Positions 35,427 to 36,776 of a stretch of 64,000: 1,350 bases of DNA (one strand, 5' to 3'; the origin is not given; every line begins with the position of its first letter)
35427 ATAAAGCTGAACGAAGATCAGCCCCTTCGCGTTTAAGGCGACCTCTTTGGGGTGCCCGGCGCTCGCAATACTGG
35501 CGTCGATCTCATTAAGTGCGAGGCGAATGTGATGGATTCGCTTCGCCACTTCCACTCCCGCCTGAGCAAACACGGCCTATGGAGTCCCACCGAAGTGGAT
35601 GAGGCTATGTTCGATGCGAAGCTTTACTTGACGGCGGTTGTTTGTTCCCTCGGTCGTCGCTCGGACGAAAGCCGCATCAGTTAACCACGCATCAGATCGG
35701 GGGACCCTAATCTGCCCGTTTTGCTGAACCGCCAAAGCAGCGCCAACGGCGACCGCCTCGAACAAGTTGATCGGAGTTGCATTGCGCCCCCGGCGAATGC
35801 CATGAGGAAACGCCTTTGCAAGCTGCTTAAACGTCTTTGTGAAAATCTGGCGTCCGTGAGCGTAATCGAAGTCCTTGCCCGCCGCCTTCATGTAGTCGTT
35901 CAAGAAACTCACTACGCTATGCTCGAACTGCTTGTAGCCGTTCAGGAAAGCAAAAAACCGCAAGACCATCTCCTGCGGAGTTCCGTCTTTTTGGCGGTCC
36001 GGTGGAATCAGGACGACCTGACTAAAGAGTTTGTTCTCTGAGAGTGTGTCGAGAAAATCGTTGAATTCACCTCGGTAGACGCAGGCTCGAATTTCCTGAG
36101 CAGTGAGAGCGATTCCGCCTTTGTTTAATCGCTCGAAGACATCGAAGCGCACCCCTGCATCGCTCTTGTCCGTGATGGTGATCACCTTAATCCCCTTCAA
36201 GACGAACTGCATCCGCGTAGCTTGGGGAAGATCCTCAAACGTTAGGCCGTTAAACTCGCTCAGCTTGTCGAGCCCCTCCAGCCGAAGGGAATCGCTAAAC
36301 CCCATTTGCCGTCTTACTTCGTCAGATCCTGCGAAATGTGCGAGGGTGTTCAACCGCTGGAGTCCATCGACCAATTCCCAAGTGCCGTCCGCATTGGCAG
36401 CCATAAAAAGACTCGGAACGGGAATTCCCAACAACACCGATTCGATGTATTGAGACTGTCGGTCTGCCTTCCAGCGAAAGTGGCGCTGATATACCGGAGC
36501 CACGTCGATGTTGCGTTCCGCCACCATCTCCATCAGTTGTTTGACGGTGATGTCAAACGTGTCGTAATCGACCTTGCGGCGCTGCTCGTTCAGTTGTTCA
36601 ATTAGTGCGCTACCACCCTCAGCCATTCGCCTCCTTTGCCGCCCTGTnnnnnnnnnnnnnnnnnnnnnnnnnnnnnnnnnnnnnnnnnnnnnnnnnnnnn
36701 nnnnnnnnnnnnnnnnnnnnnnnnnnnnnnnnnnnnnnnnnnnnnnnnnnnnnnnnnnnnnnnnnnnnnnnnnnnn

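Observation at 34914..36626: Split GmrSD-like module: a stand-alone DUF262 gene followed 3 nt later by an Rx4H HEPN nuclease gene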

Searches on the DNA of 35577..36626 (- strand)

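Call 90: search_dna_similar(query=L082:2992-4692:+, collection=ecoli_genomes, mode=near, max_rows=8)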
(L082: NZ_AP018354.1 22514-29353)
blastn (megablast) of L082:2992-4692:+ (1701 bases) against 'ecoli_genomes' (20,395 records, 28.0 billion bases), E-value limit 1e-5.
Records with a match: 9; places in all: 11; records where one place covers at least 80% of the query: 8.
Genomes with a match: 9 of 5426; with a place that covers at least 80% of the query: 8. Places per genome that has any: lowest 1, median 1, highest 2. On chromosomes: 0 places; on plasmids: 11.
Best place of each record, by identity: >=99% 9.
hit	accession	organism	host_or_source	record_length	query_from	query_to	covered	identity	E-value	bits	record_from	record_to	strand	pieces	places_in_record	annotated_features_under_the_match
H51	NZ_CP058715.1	Escherichia coli strain M172-1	Manis javanica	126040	1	1701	100%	100.0%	0e+0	3142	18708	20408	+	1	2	DUF262 domain-containing protein | MAE_28990/MAE_18760 family HEPN-like nuclease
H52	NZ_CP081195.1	Escherichia coli strain EC1722-1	Homo sapiens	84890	1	1701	100%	100.0%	0e+0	3142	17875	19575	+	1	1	DUF262 domain-containing protein | MAE_28990/MAE_18760 family HEPN-like nuclease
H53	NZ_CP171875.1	Escherichia coli strain YZ22PE67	pig feces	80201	1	1701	100%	100.0%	0e+0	3142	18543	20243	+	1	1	DUF262 domain-containing protein | MAE_28990/MAE_18760 family HEPN-like nuclease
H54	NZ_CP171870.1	Escherichia coli strain YZ22PE68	pig feces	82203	1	1701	100%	100.0%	0e+0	3142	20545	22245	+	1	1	DUF262 domain-containing protein | MAE_28990/MAE_18760 family HEPN-like nuclease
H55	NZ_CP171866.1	Escherichia coli strain YZ22PE106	pig feces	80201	1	1701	100%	100.0%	0e+0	3142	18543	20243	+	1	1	DUF262 domain-containing protein | MAE_28990/MAE_18760 family HEPN-like nuclease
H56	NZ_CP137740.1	Escherichia coli strain HNSQ2209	pig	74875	1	1701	100%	100.0%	0e+0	3142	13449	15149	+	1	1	DUF262 domain-containing protein | MAE_28990/MAE_18760 family HEPN-like nuclease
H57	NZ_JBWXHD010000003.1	Escherichia coli strain 25-9519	Homo sapiens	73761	1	1701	100%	100.0%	0e+0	3142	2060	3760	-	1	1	DUF262 domain-containing protein | MAE_28990/MAE_18760 family HEPN-like nuclease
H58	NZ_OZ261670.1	Escherichia coli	restricted access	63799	1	1701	100%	100.0%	0e+0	3142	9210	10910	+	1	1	DUF262 domain-containing protein | MAE_28990/MAE_18760 family HEPN-like nuclease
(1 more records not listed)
